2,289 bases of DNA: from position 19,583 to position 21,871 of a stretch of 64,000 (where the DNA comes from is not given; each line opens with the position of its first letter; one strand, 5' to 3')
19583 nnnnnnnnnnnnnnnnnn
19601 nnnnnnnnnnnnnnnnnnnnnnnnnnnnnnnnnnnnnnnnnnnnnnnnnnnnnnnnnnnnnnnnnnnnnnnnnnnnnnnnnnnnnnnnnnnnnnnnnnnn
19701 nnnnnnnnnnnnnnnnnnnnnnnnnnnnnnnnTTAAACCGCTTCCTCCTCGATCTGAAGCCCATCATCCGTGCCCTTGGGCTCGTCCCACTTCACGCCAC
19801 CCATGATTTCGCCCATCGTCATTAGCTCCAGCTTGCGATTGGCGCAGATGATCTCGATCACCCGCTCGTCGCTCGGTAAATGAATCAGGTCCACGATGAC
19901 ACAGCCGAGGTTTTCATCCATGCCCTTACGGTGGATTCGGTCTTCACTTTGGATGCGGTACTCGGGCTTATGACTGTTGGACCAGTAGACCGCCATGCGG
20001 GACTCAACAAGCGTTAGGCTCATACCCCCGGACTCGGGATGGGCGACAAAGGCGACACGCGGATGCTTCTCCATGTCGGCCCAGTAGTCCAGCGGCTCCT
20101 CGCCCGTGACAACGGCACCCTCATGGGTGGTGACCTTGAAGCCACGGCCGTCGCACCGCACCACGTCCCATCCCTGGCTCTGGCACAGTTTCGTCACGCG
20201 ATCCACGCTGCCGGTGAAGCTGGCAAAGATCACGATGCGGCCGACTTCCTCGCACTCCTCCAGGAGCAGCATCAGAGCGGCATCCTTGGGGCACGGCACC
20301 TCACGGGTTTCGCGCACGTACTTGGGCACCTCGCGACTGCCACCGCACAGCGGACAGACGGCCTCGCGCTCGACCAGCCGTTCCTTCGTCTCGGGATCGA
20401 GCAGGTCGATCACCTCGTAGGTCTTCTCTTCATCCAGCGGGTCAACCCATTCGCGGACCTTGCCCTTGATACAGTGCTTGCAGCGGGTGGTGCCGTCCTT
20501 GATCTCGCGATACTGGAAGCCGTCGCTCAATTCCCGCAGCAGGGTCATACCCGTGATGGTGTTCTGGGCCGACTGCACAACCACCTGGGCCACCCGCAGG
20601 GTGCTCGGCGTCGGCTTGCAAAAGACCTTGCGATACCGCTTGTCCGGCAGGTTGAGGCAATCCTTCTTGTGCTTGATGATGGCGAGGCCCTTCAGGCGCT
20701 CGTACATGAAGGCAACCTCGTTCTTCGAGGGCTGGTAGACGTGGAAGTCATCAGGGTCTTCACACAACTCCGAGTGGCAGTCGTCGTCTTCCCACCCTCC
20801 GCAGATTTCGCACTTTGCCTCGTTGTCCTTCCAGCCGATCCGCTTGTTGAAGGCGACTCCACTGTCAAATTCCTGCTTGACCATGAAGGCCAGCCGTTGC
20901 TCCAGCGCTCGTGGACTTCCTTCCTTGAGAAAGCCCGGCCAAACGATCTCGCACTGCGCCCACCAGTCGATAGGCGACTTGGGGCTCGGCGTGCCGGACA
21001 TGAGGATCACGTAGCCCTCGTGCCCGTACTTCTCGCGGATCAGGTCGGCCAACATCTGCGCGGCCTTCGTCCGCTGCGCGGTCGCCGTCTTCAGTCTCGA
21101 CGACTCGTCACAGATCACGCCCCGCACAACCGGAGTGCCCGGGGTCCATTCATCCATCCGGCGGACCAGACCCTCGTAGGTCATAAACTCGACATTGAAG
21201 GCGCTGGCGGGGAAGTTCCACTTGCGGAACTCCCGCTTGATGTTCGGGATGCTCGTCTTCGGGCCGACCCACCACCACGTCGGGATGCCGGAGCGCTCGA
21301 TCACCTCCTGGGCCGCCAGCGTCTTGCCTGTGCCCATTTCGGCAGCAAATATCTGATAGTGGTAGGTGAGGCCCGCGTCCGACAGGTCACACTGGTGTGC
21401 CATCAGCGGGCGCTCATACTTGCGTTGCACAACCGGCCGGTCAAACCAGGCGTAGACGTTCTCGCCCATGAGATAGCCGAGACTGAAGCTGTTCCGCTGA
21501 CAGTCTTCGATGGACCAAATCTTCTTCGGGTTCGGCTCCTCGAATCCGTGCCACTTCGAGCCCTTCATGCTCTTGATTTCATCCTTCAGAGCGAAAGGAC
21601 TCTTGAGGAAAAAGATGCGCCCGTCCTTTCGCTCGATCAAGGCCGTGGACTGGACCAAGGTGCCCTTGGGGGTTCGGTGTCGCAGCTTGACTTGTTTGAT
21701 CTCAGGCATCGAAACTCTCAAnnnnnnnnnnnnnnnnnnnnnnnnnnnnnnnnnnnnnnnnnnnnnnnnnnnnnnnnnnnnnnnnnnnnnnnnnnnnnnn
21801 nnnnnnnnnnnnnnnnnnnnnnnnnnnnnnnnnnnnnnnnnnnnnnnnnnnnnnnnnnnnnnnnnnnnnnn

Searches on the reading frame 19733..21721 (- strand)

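Call 3: search_protein_families(library=pfam, proteins=[window:19733-21721:-], max_evalue=0.01)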
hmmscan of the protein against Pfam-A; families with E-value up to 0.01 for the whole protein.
window:19733-21721:- (662 aa): 1 family
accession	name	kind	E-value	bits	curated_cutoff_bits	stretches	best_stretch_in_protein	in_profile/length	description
PF00176.29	SNF2-rel_dom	-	1e-05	25.2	24.9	1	173-377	102-248/290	SNF2-related domain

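Call 4: search_protein_families(library=phrogs, proteins=[window:19733-21721:-], max_evalue=0.001)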
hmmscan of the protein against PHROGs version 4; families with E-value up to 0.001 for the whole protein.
window:19733-21721:- (662 aa): 1 family
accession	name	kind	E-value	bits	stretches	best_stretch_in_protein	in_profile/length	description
phrog_62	-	DNA, RNA and nucleotide metabolism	1.2e-48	166.5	1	106-625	697-1122/1881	DNA helicase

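Call 11: search_protein_families(library=ncbifam, proteins=[window:19733-21721:-], max_evalue=0.01)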
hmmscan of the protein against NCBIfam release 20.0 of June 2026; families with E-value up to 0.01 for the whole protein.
window:19733-21721:- (662 aa): 1 family
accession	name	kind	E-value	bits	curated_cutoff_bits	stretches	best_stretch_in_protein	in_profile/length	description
NF006615.0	PRK09182.1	subfamily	0.00029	19.7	207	1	27-94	224-289/307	3'-5' exonuclease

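Call 36: search_protein_families(library=padloc, proteins=[window:19733-21721:-], max_evalue=0.001)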
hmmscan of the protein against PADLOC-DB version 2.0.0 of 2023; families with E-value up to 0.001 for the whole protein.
window:19733-21721:- (662 aa): 1 family
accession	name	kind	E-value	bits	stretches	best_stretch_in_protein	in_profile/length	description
PDLC00633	ZorD1|ZorD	-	0.00091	15.4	0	177-266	542-620/908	"SWI2/SNF2 helicase, Mrr-like nuclease"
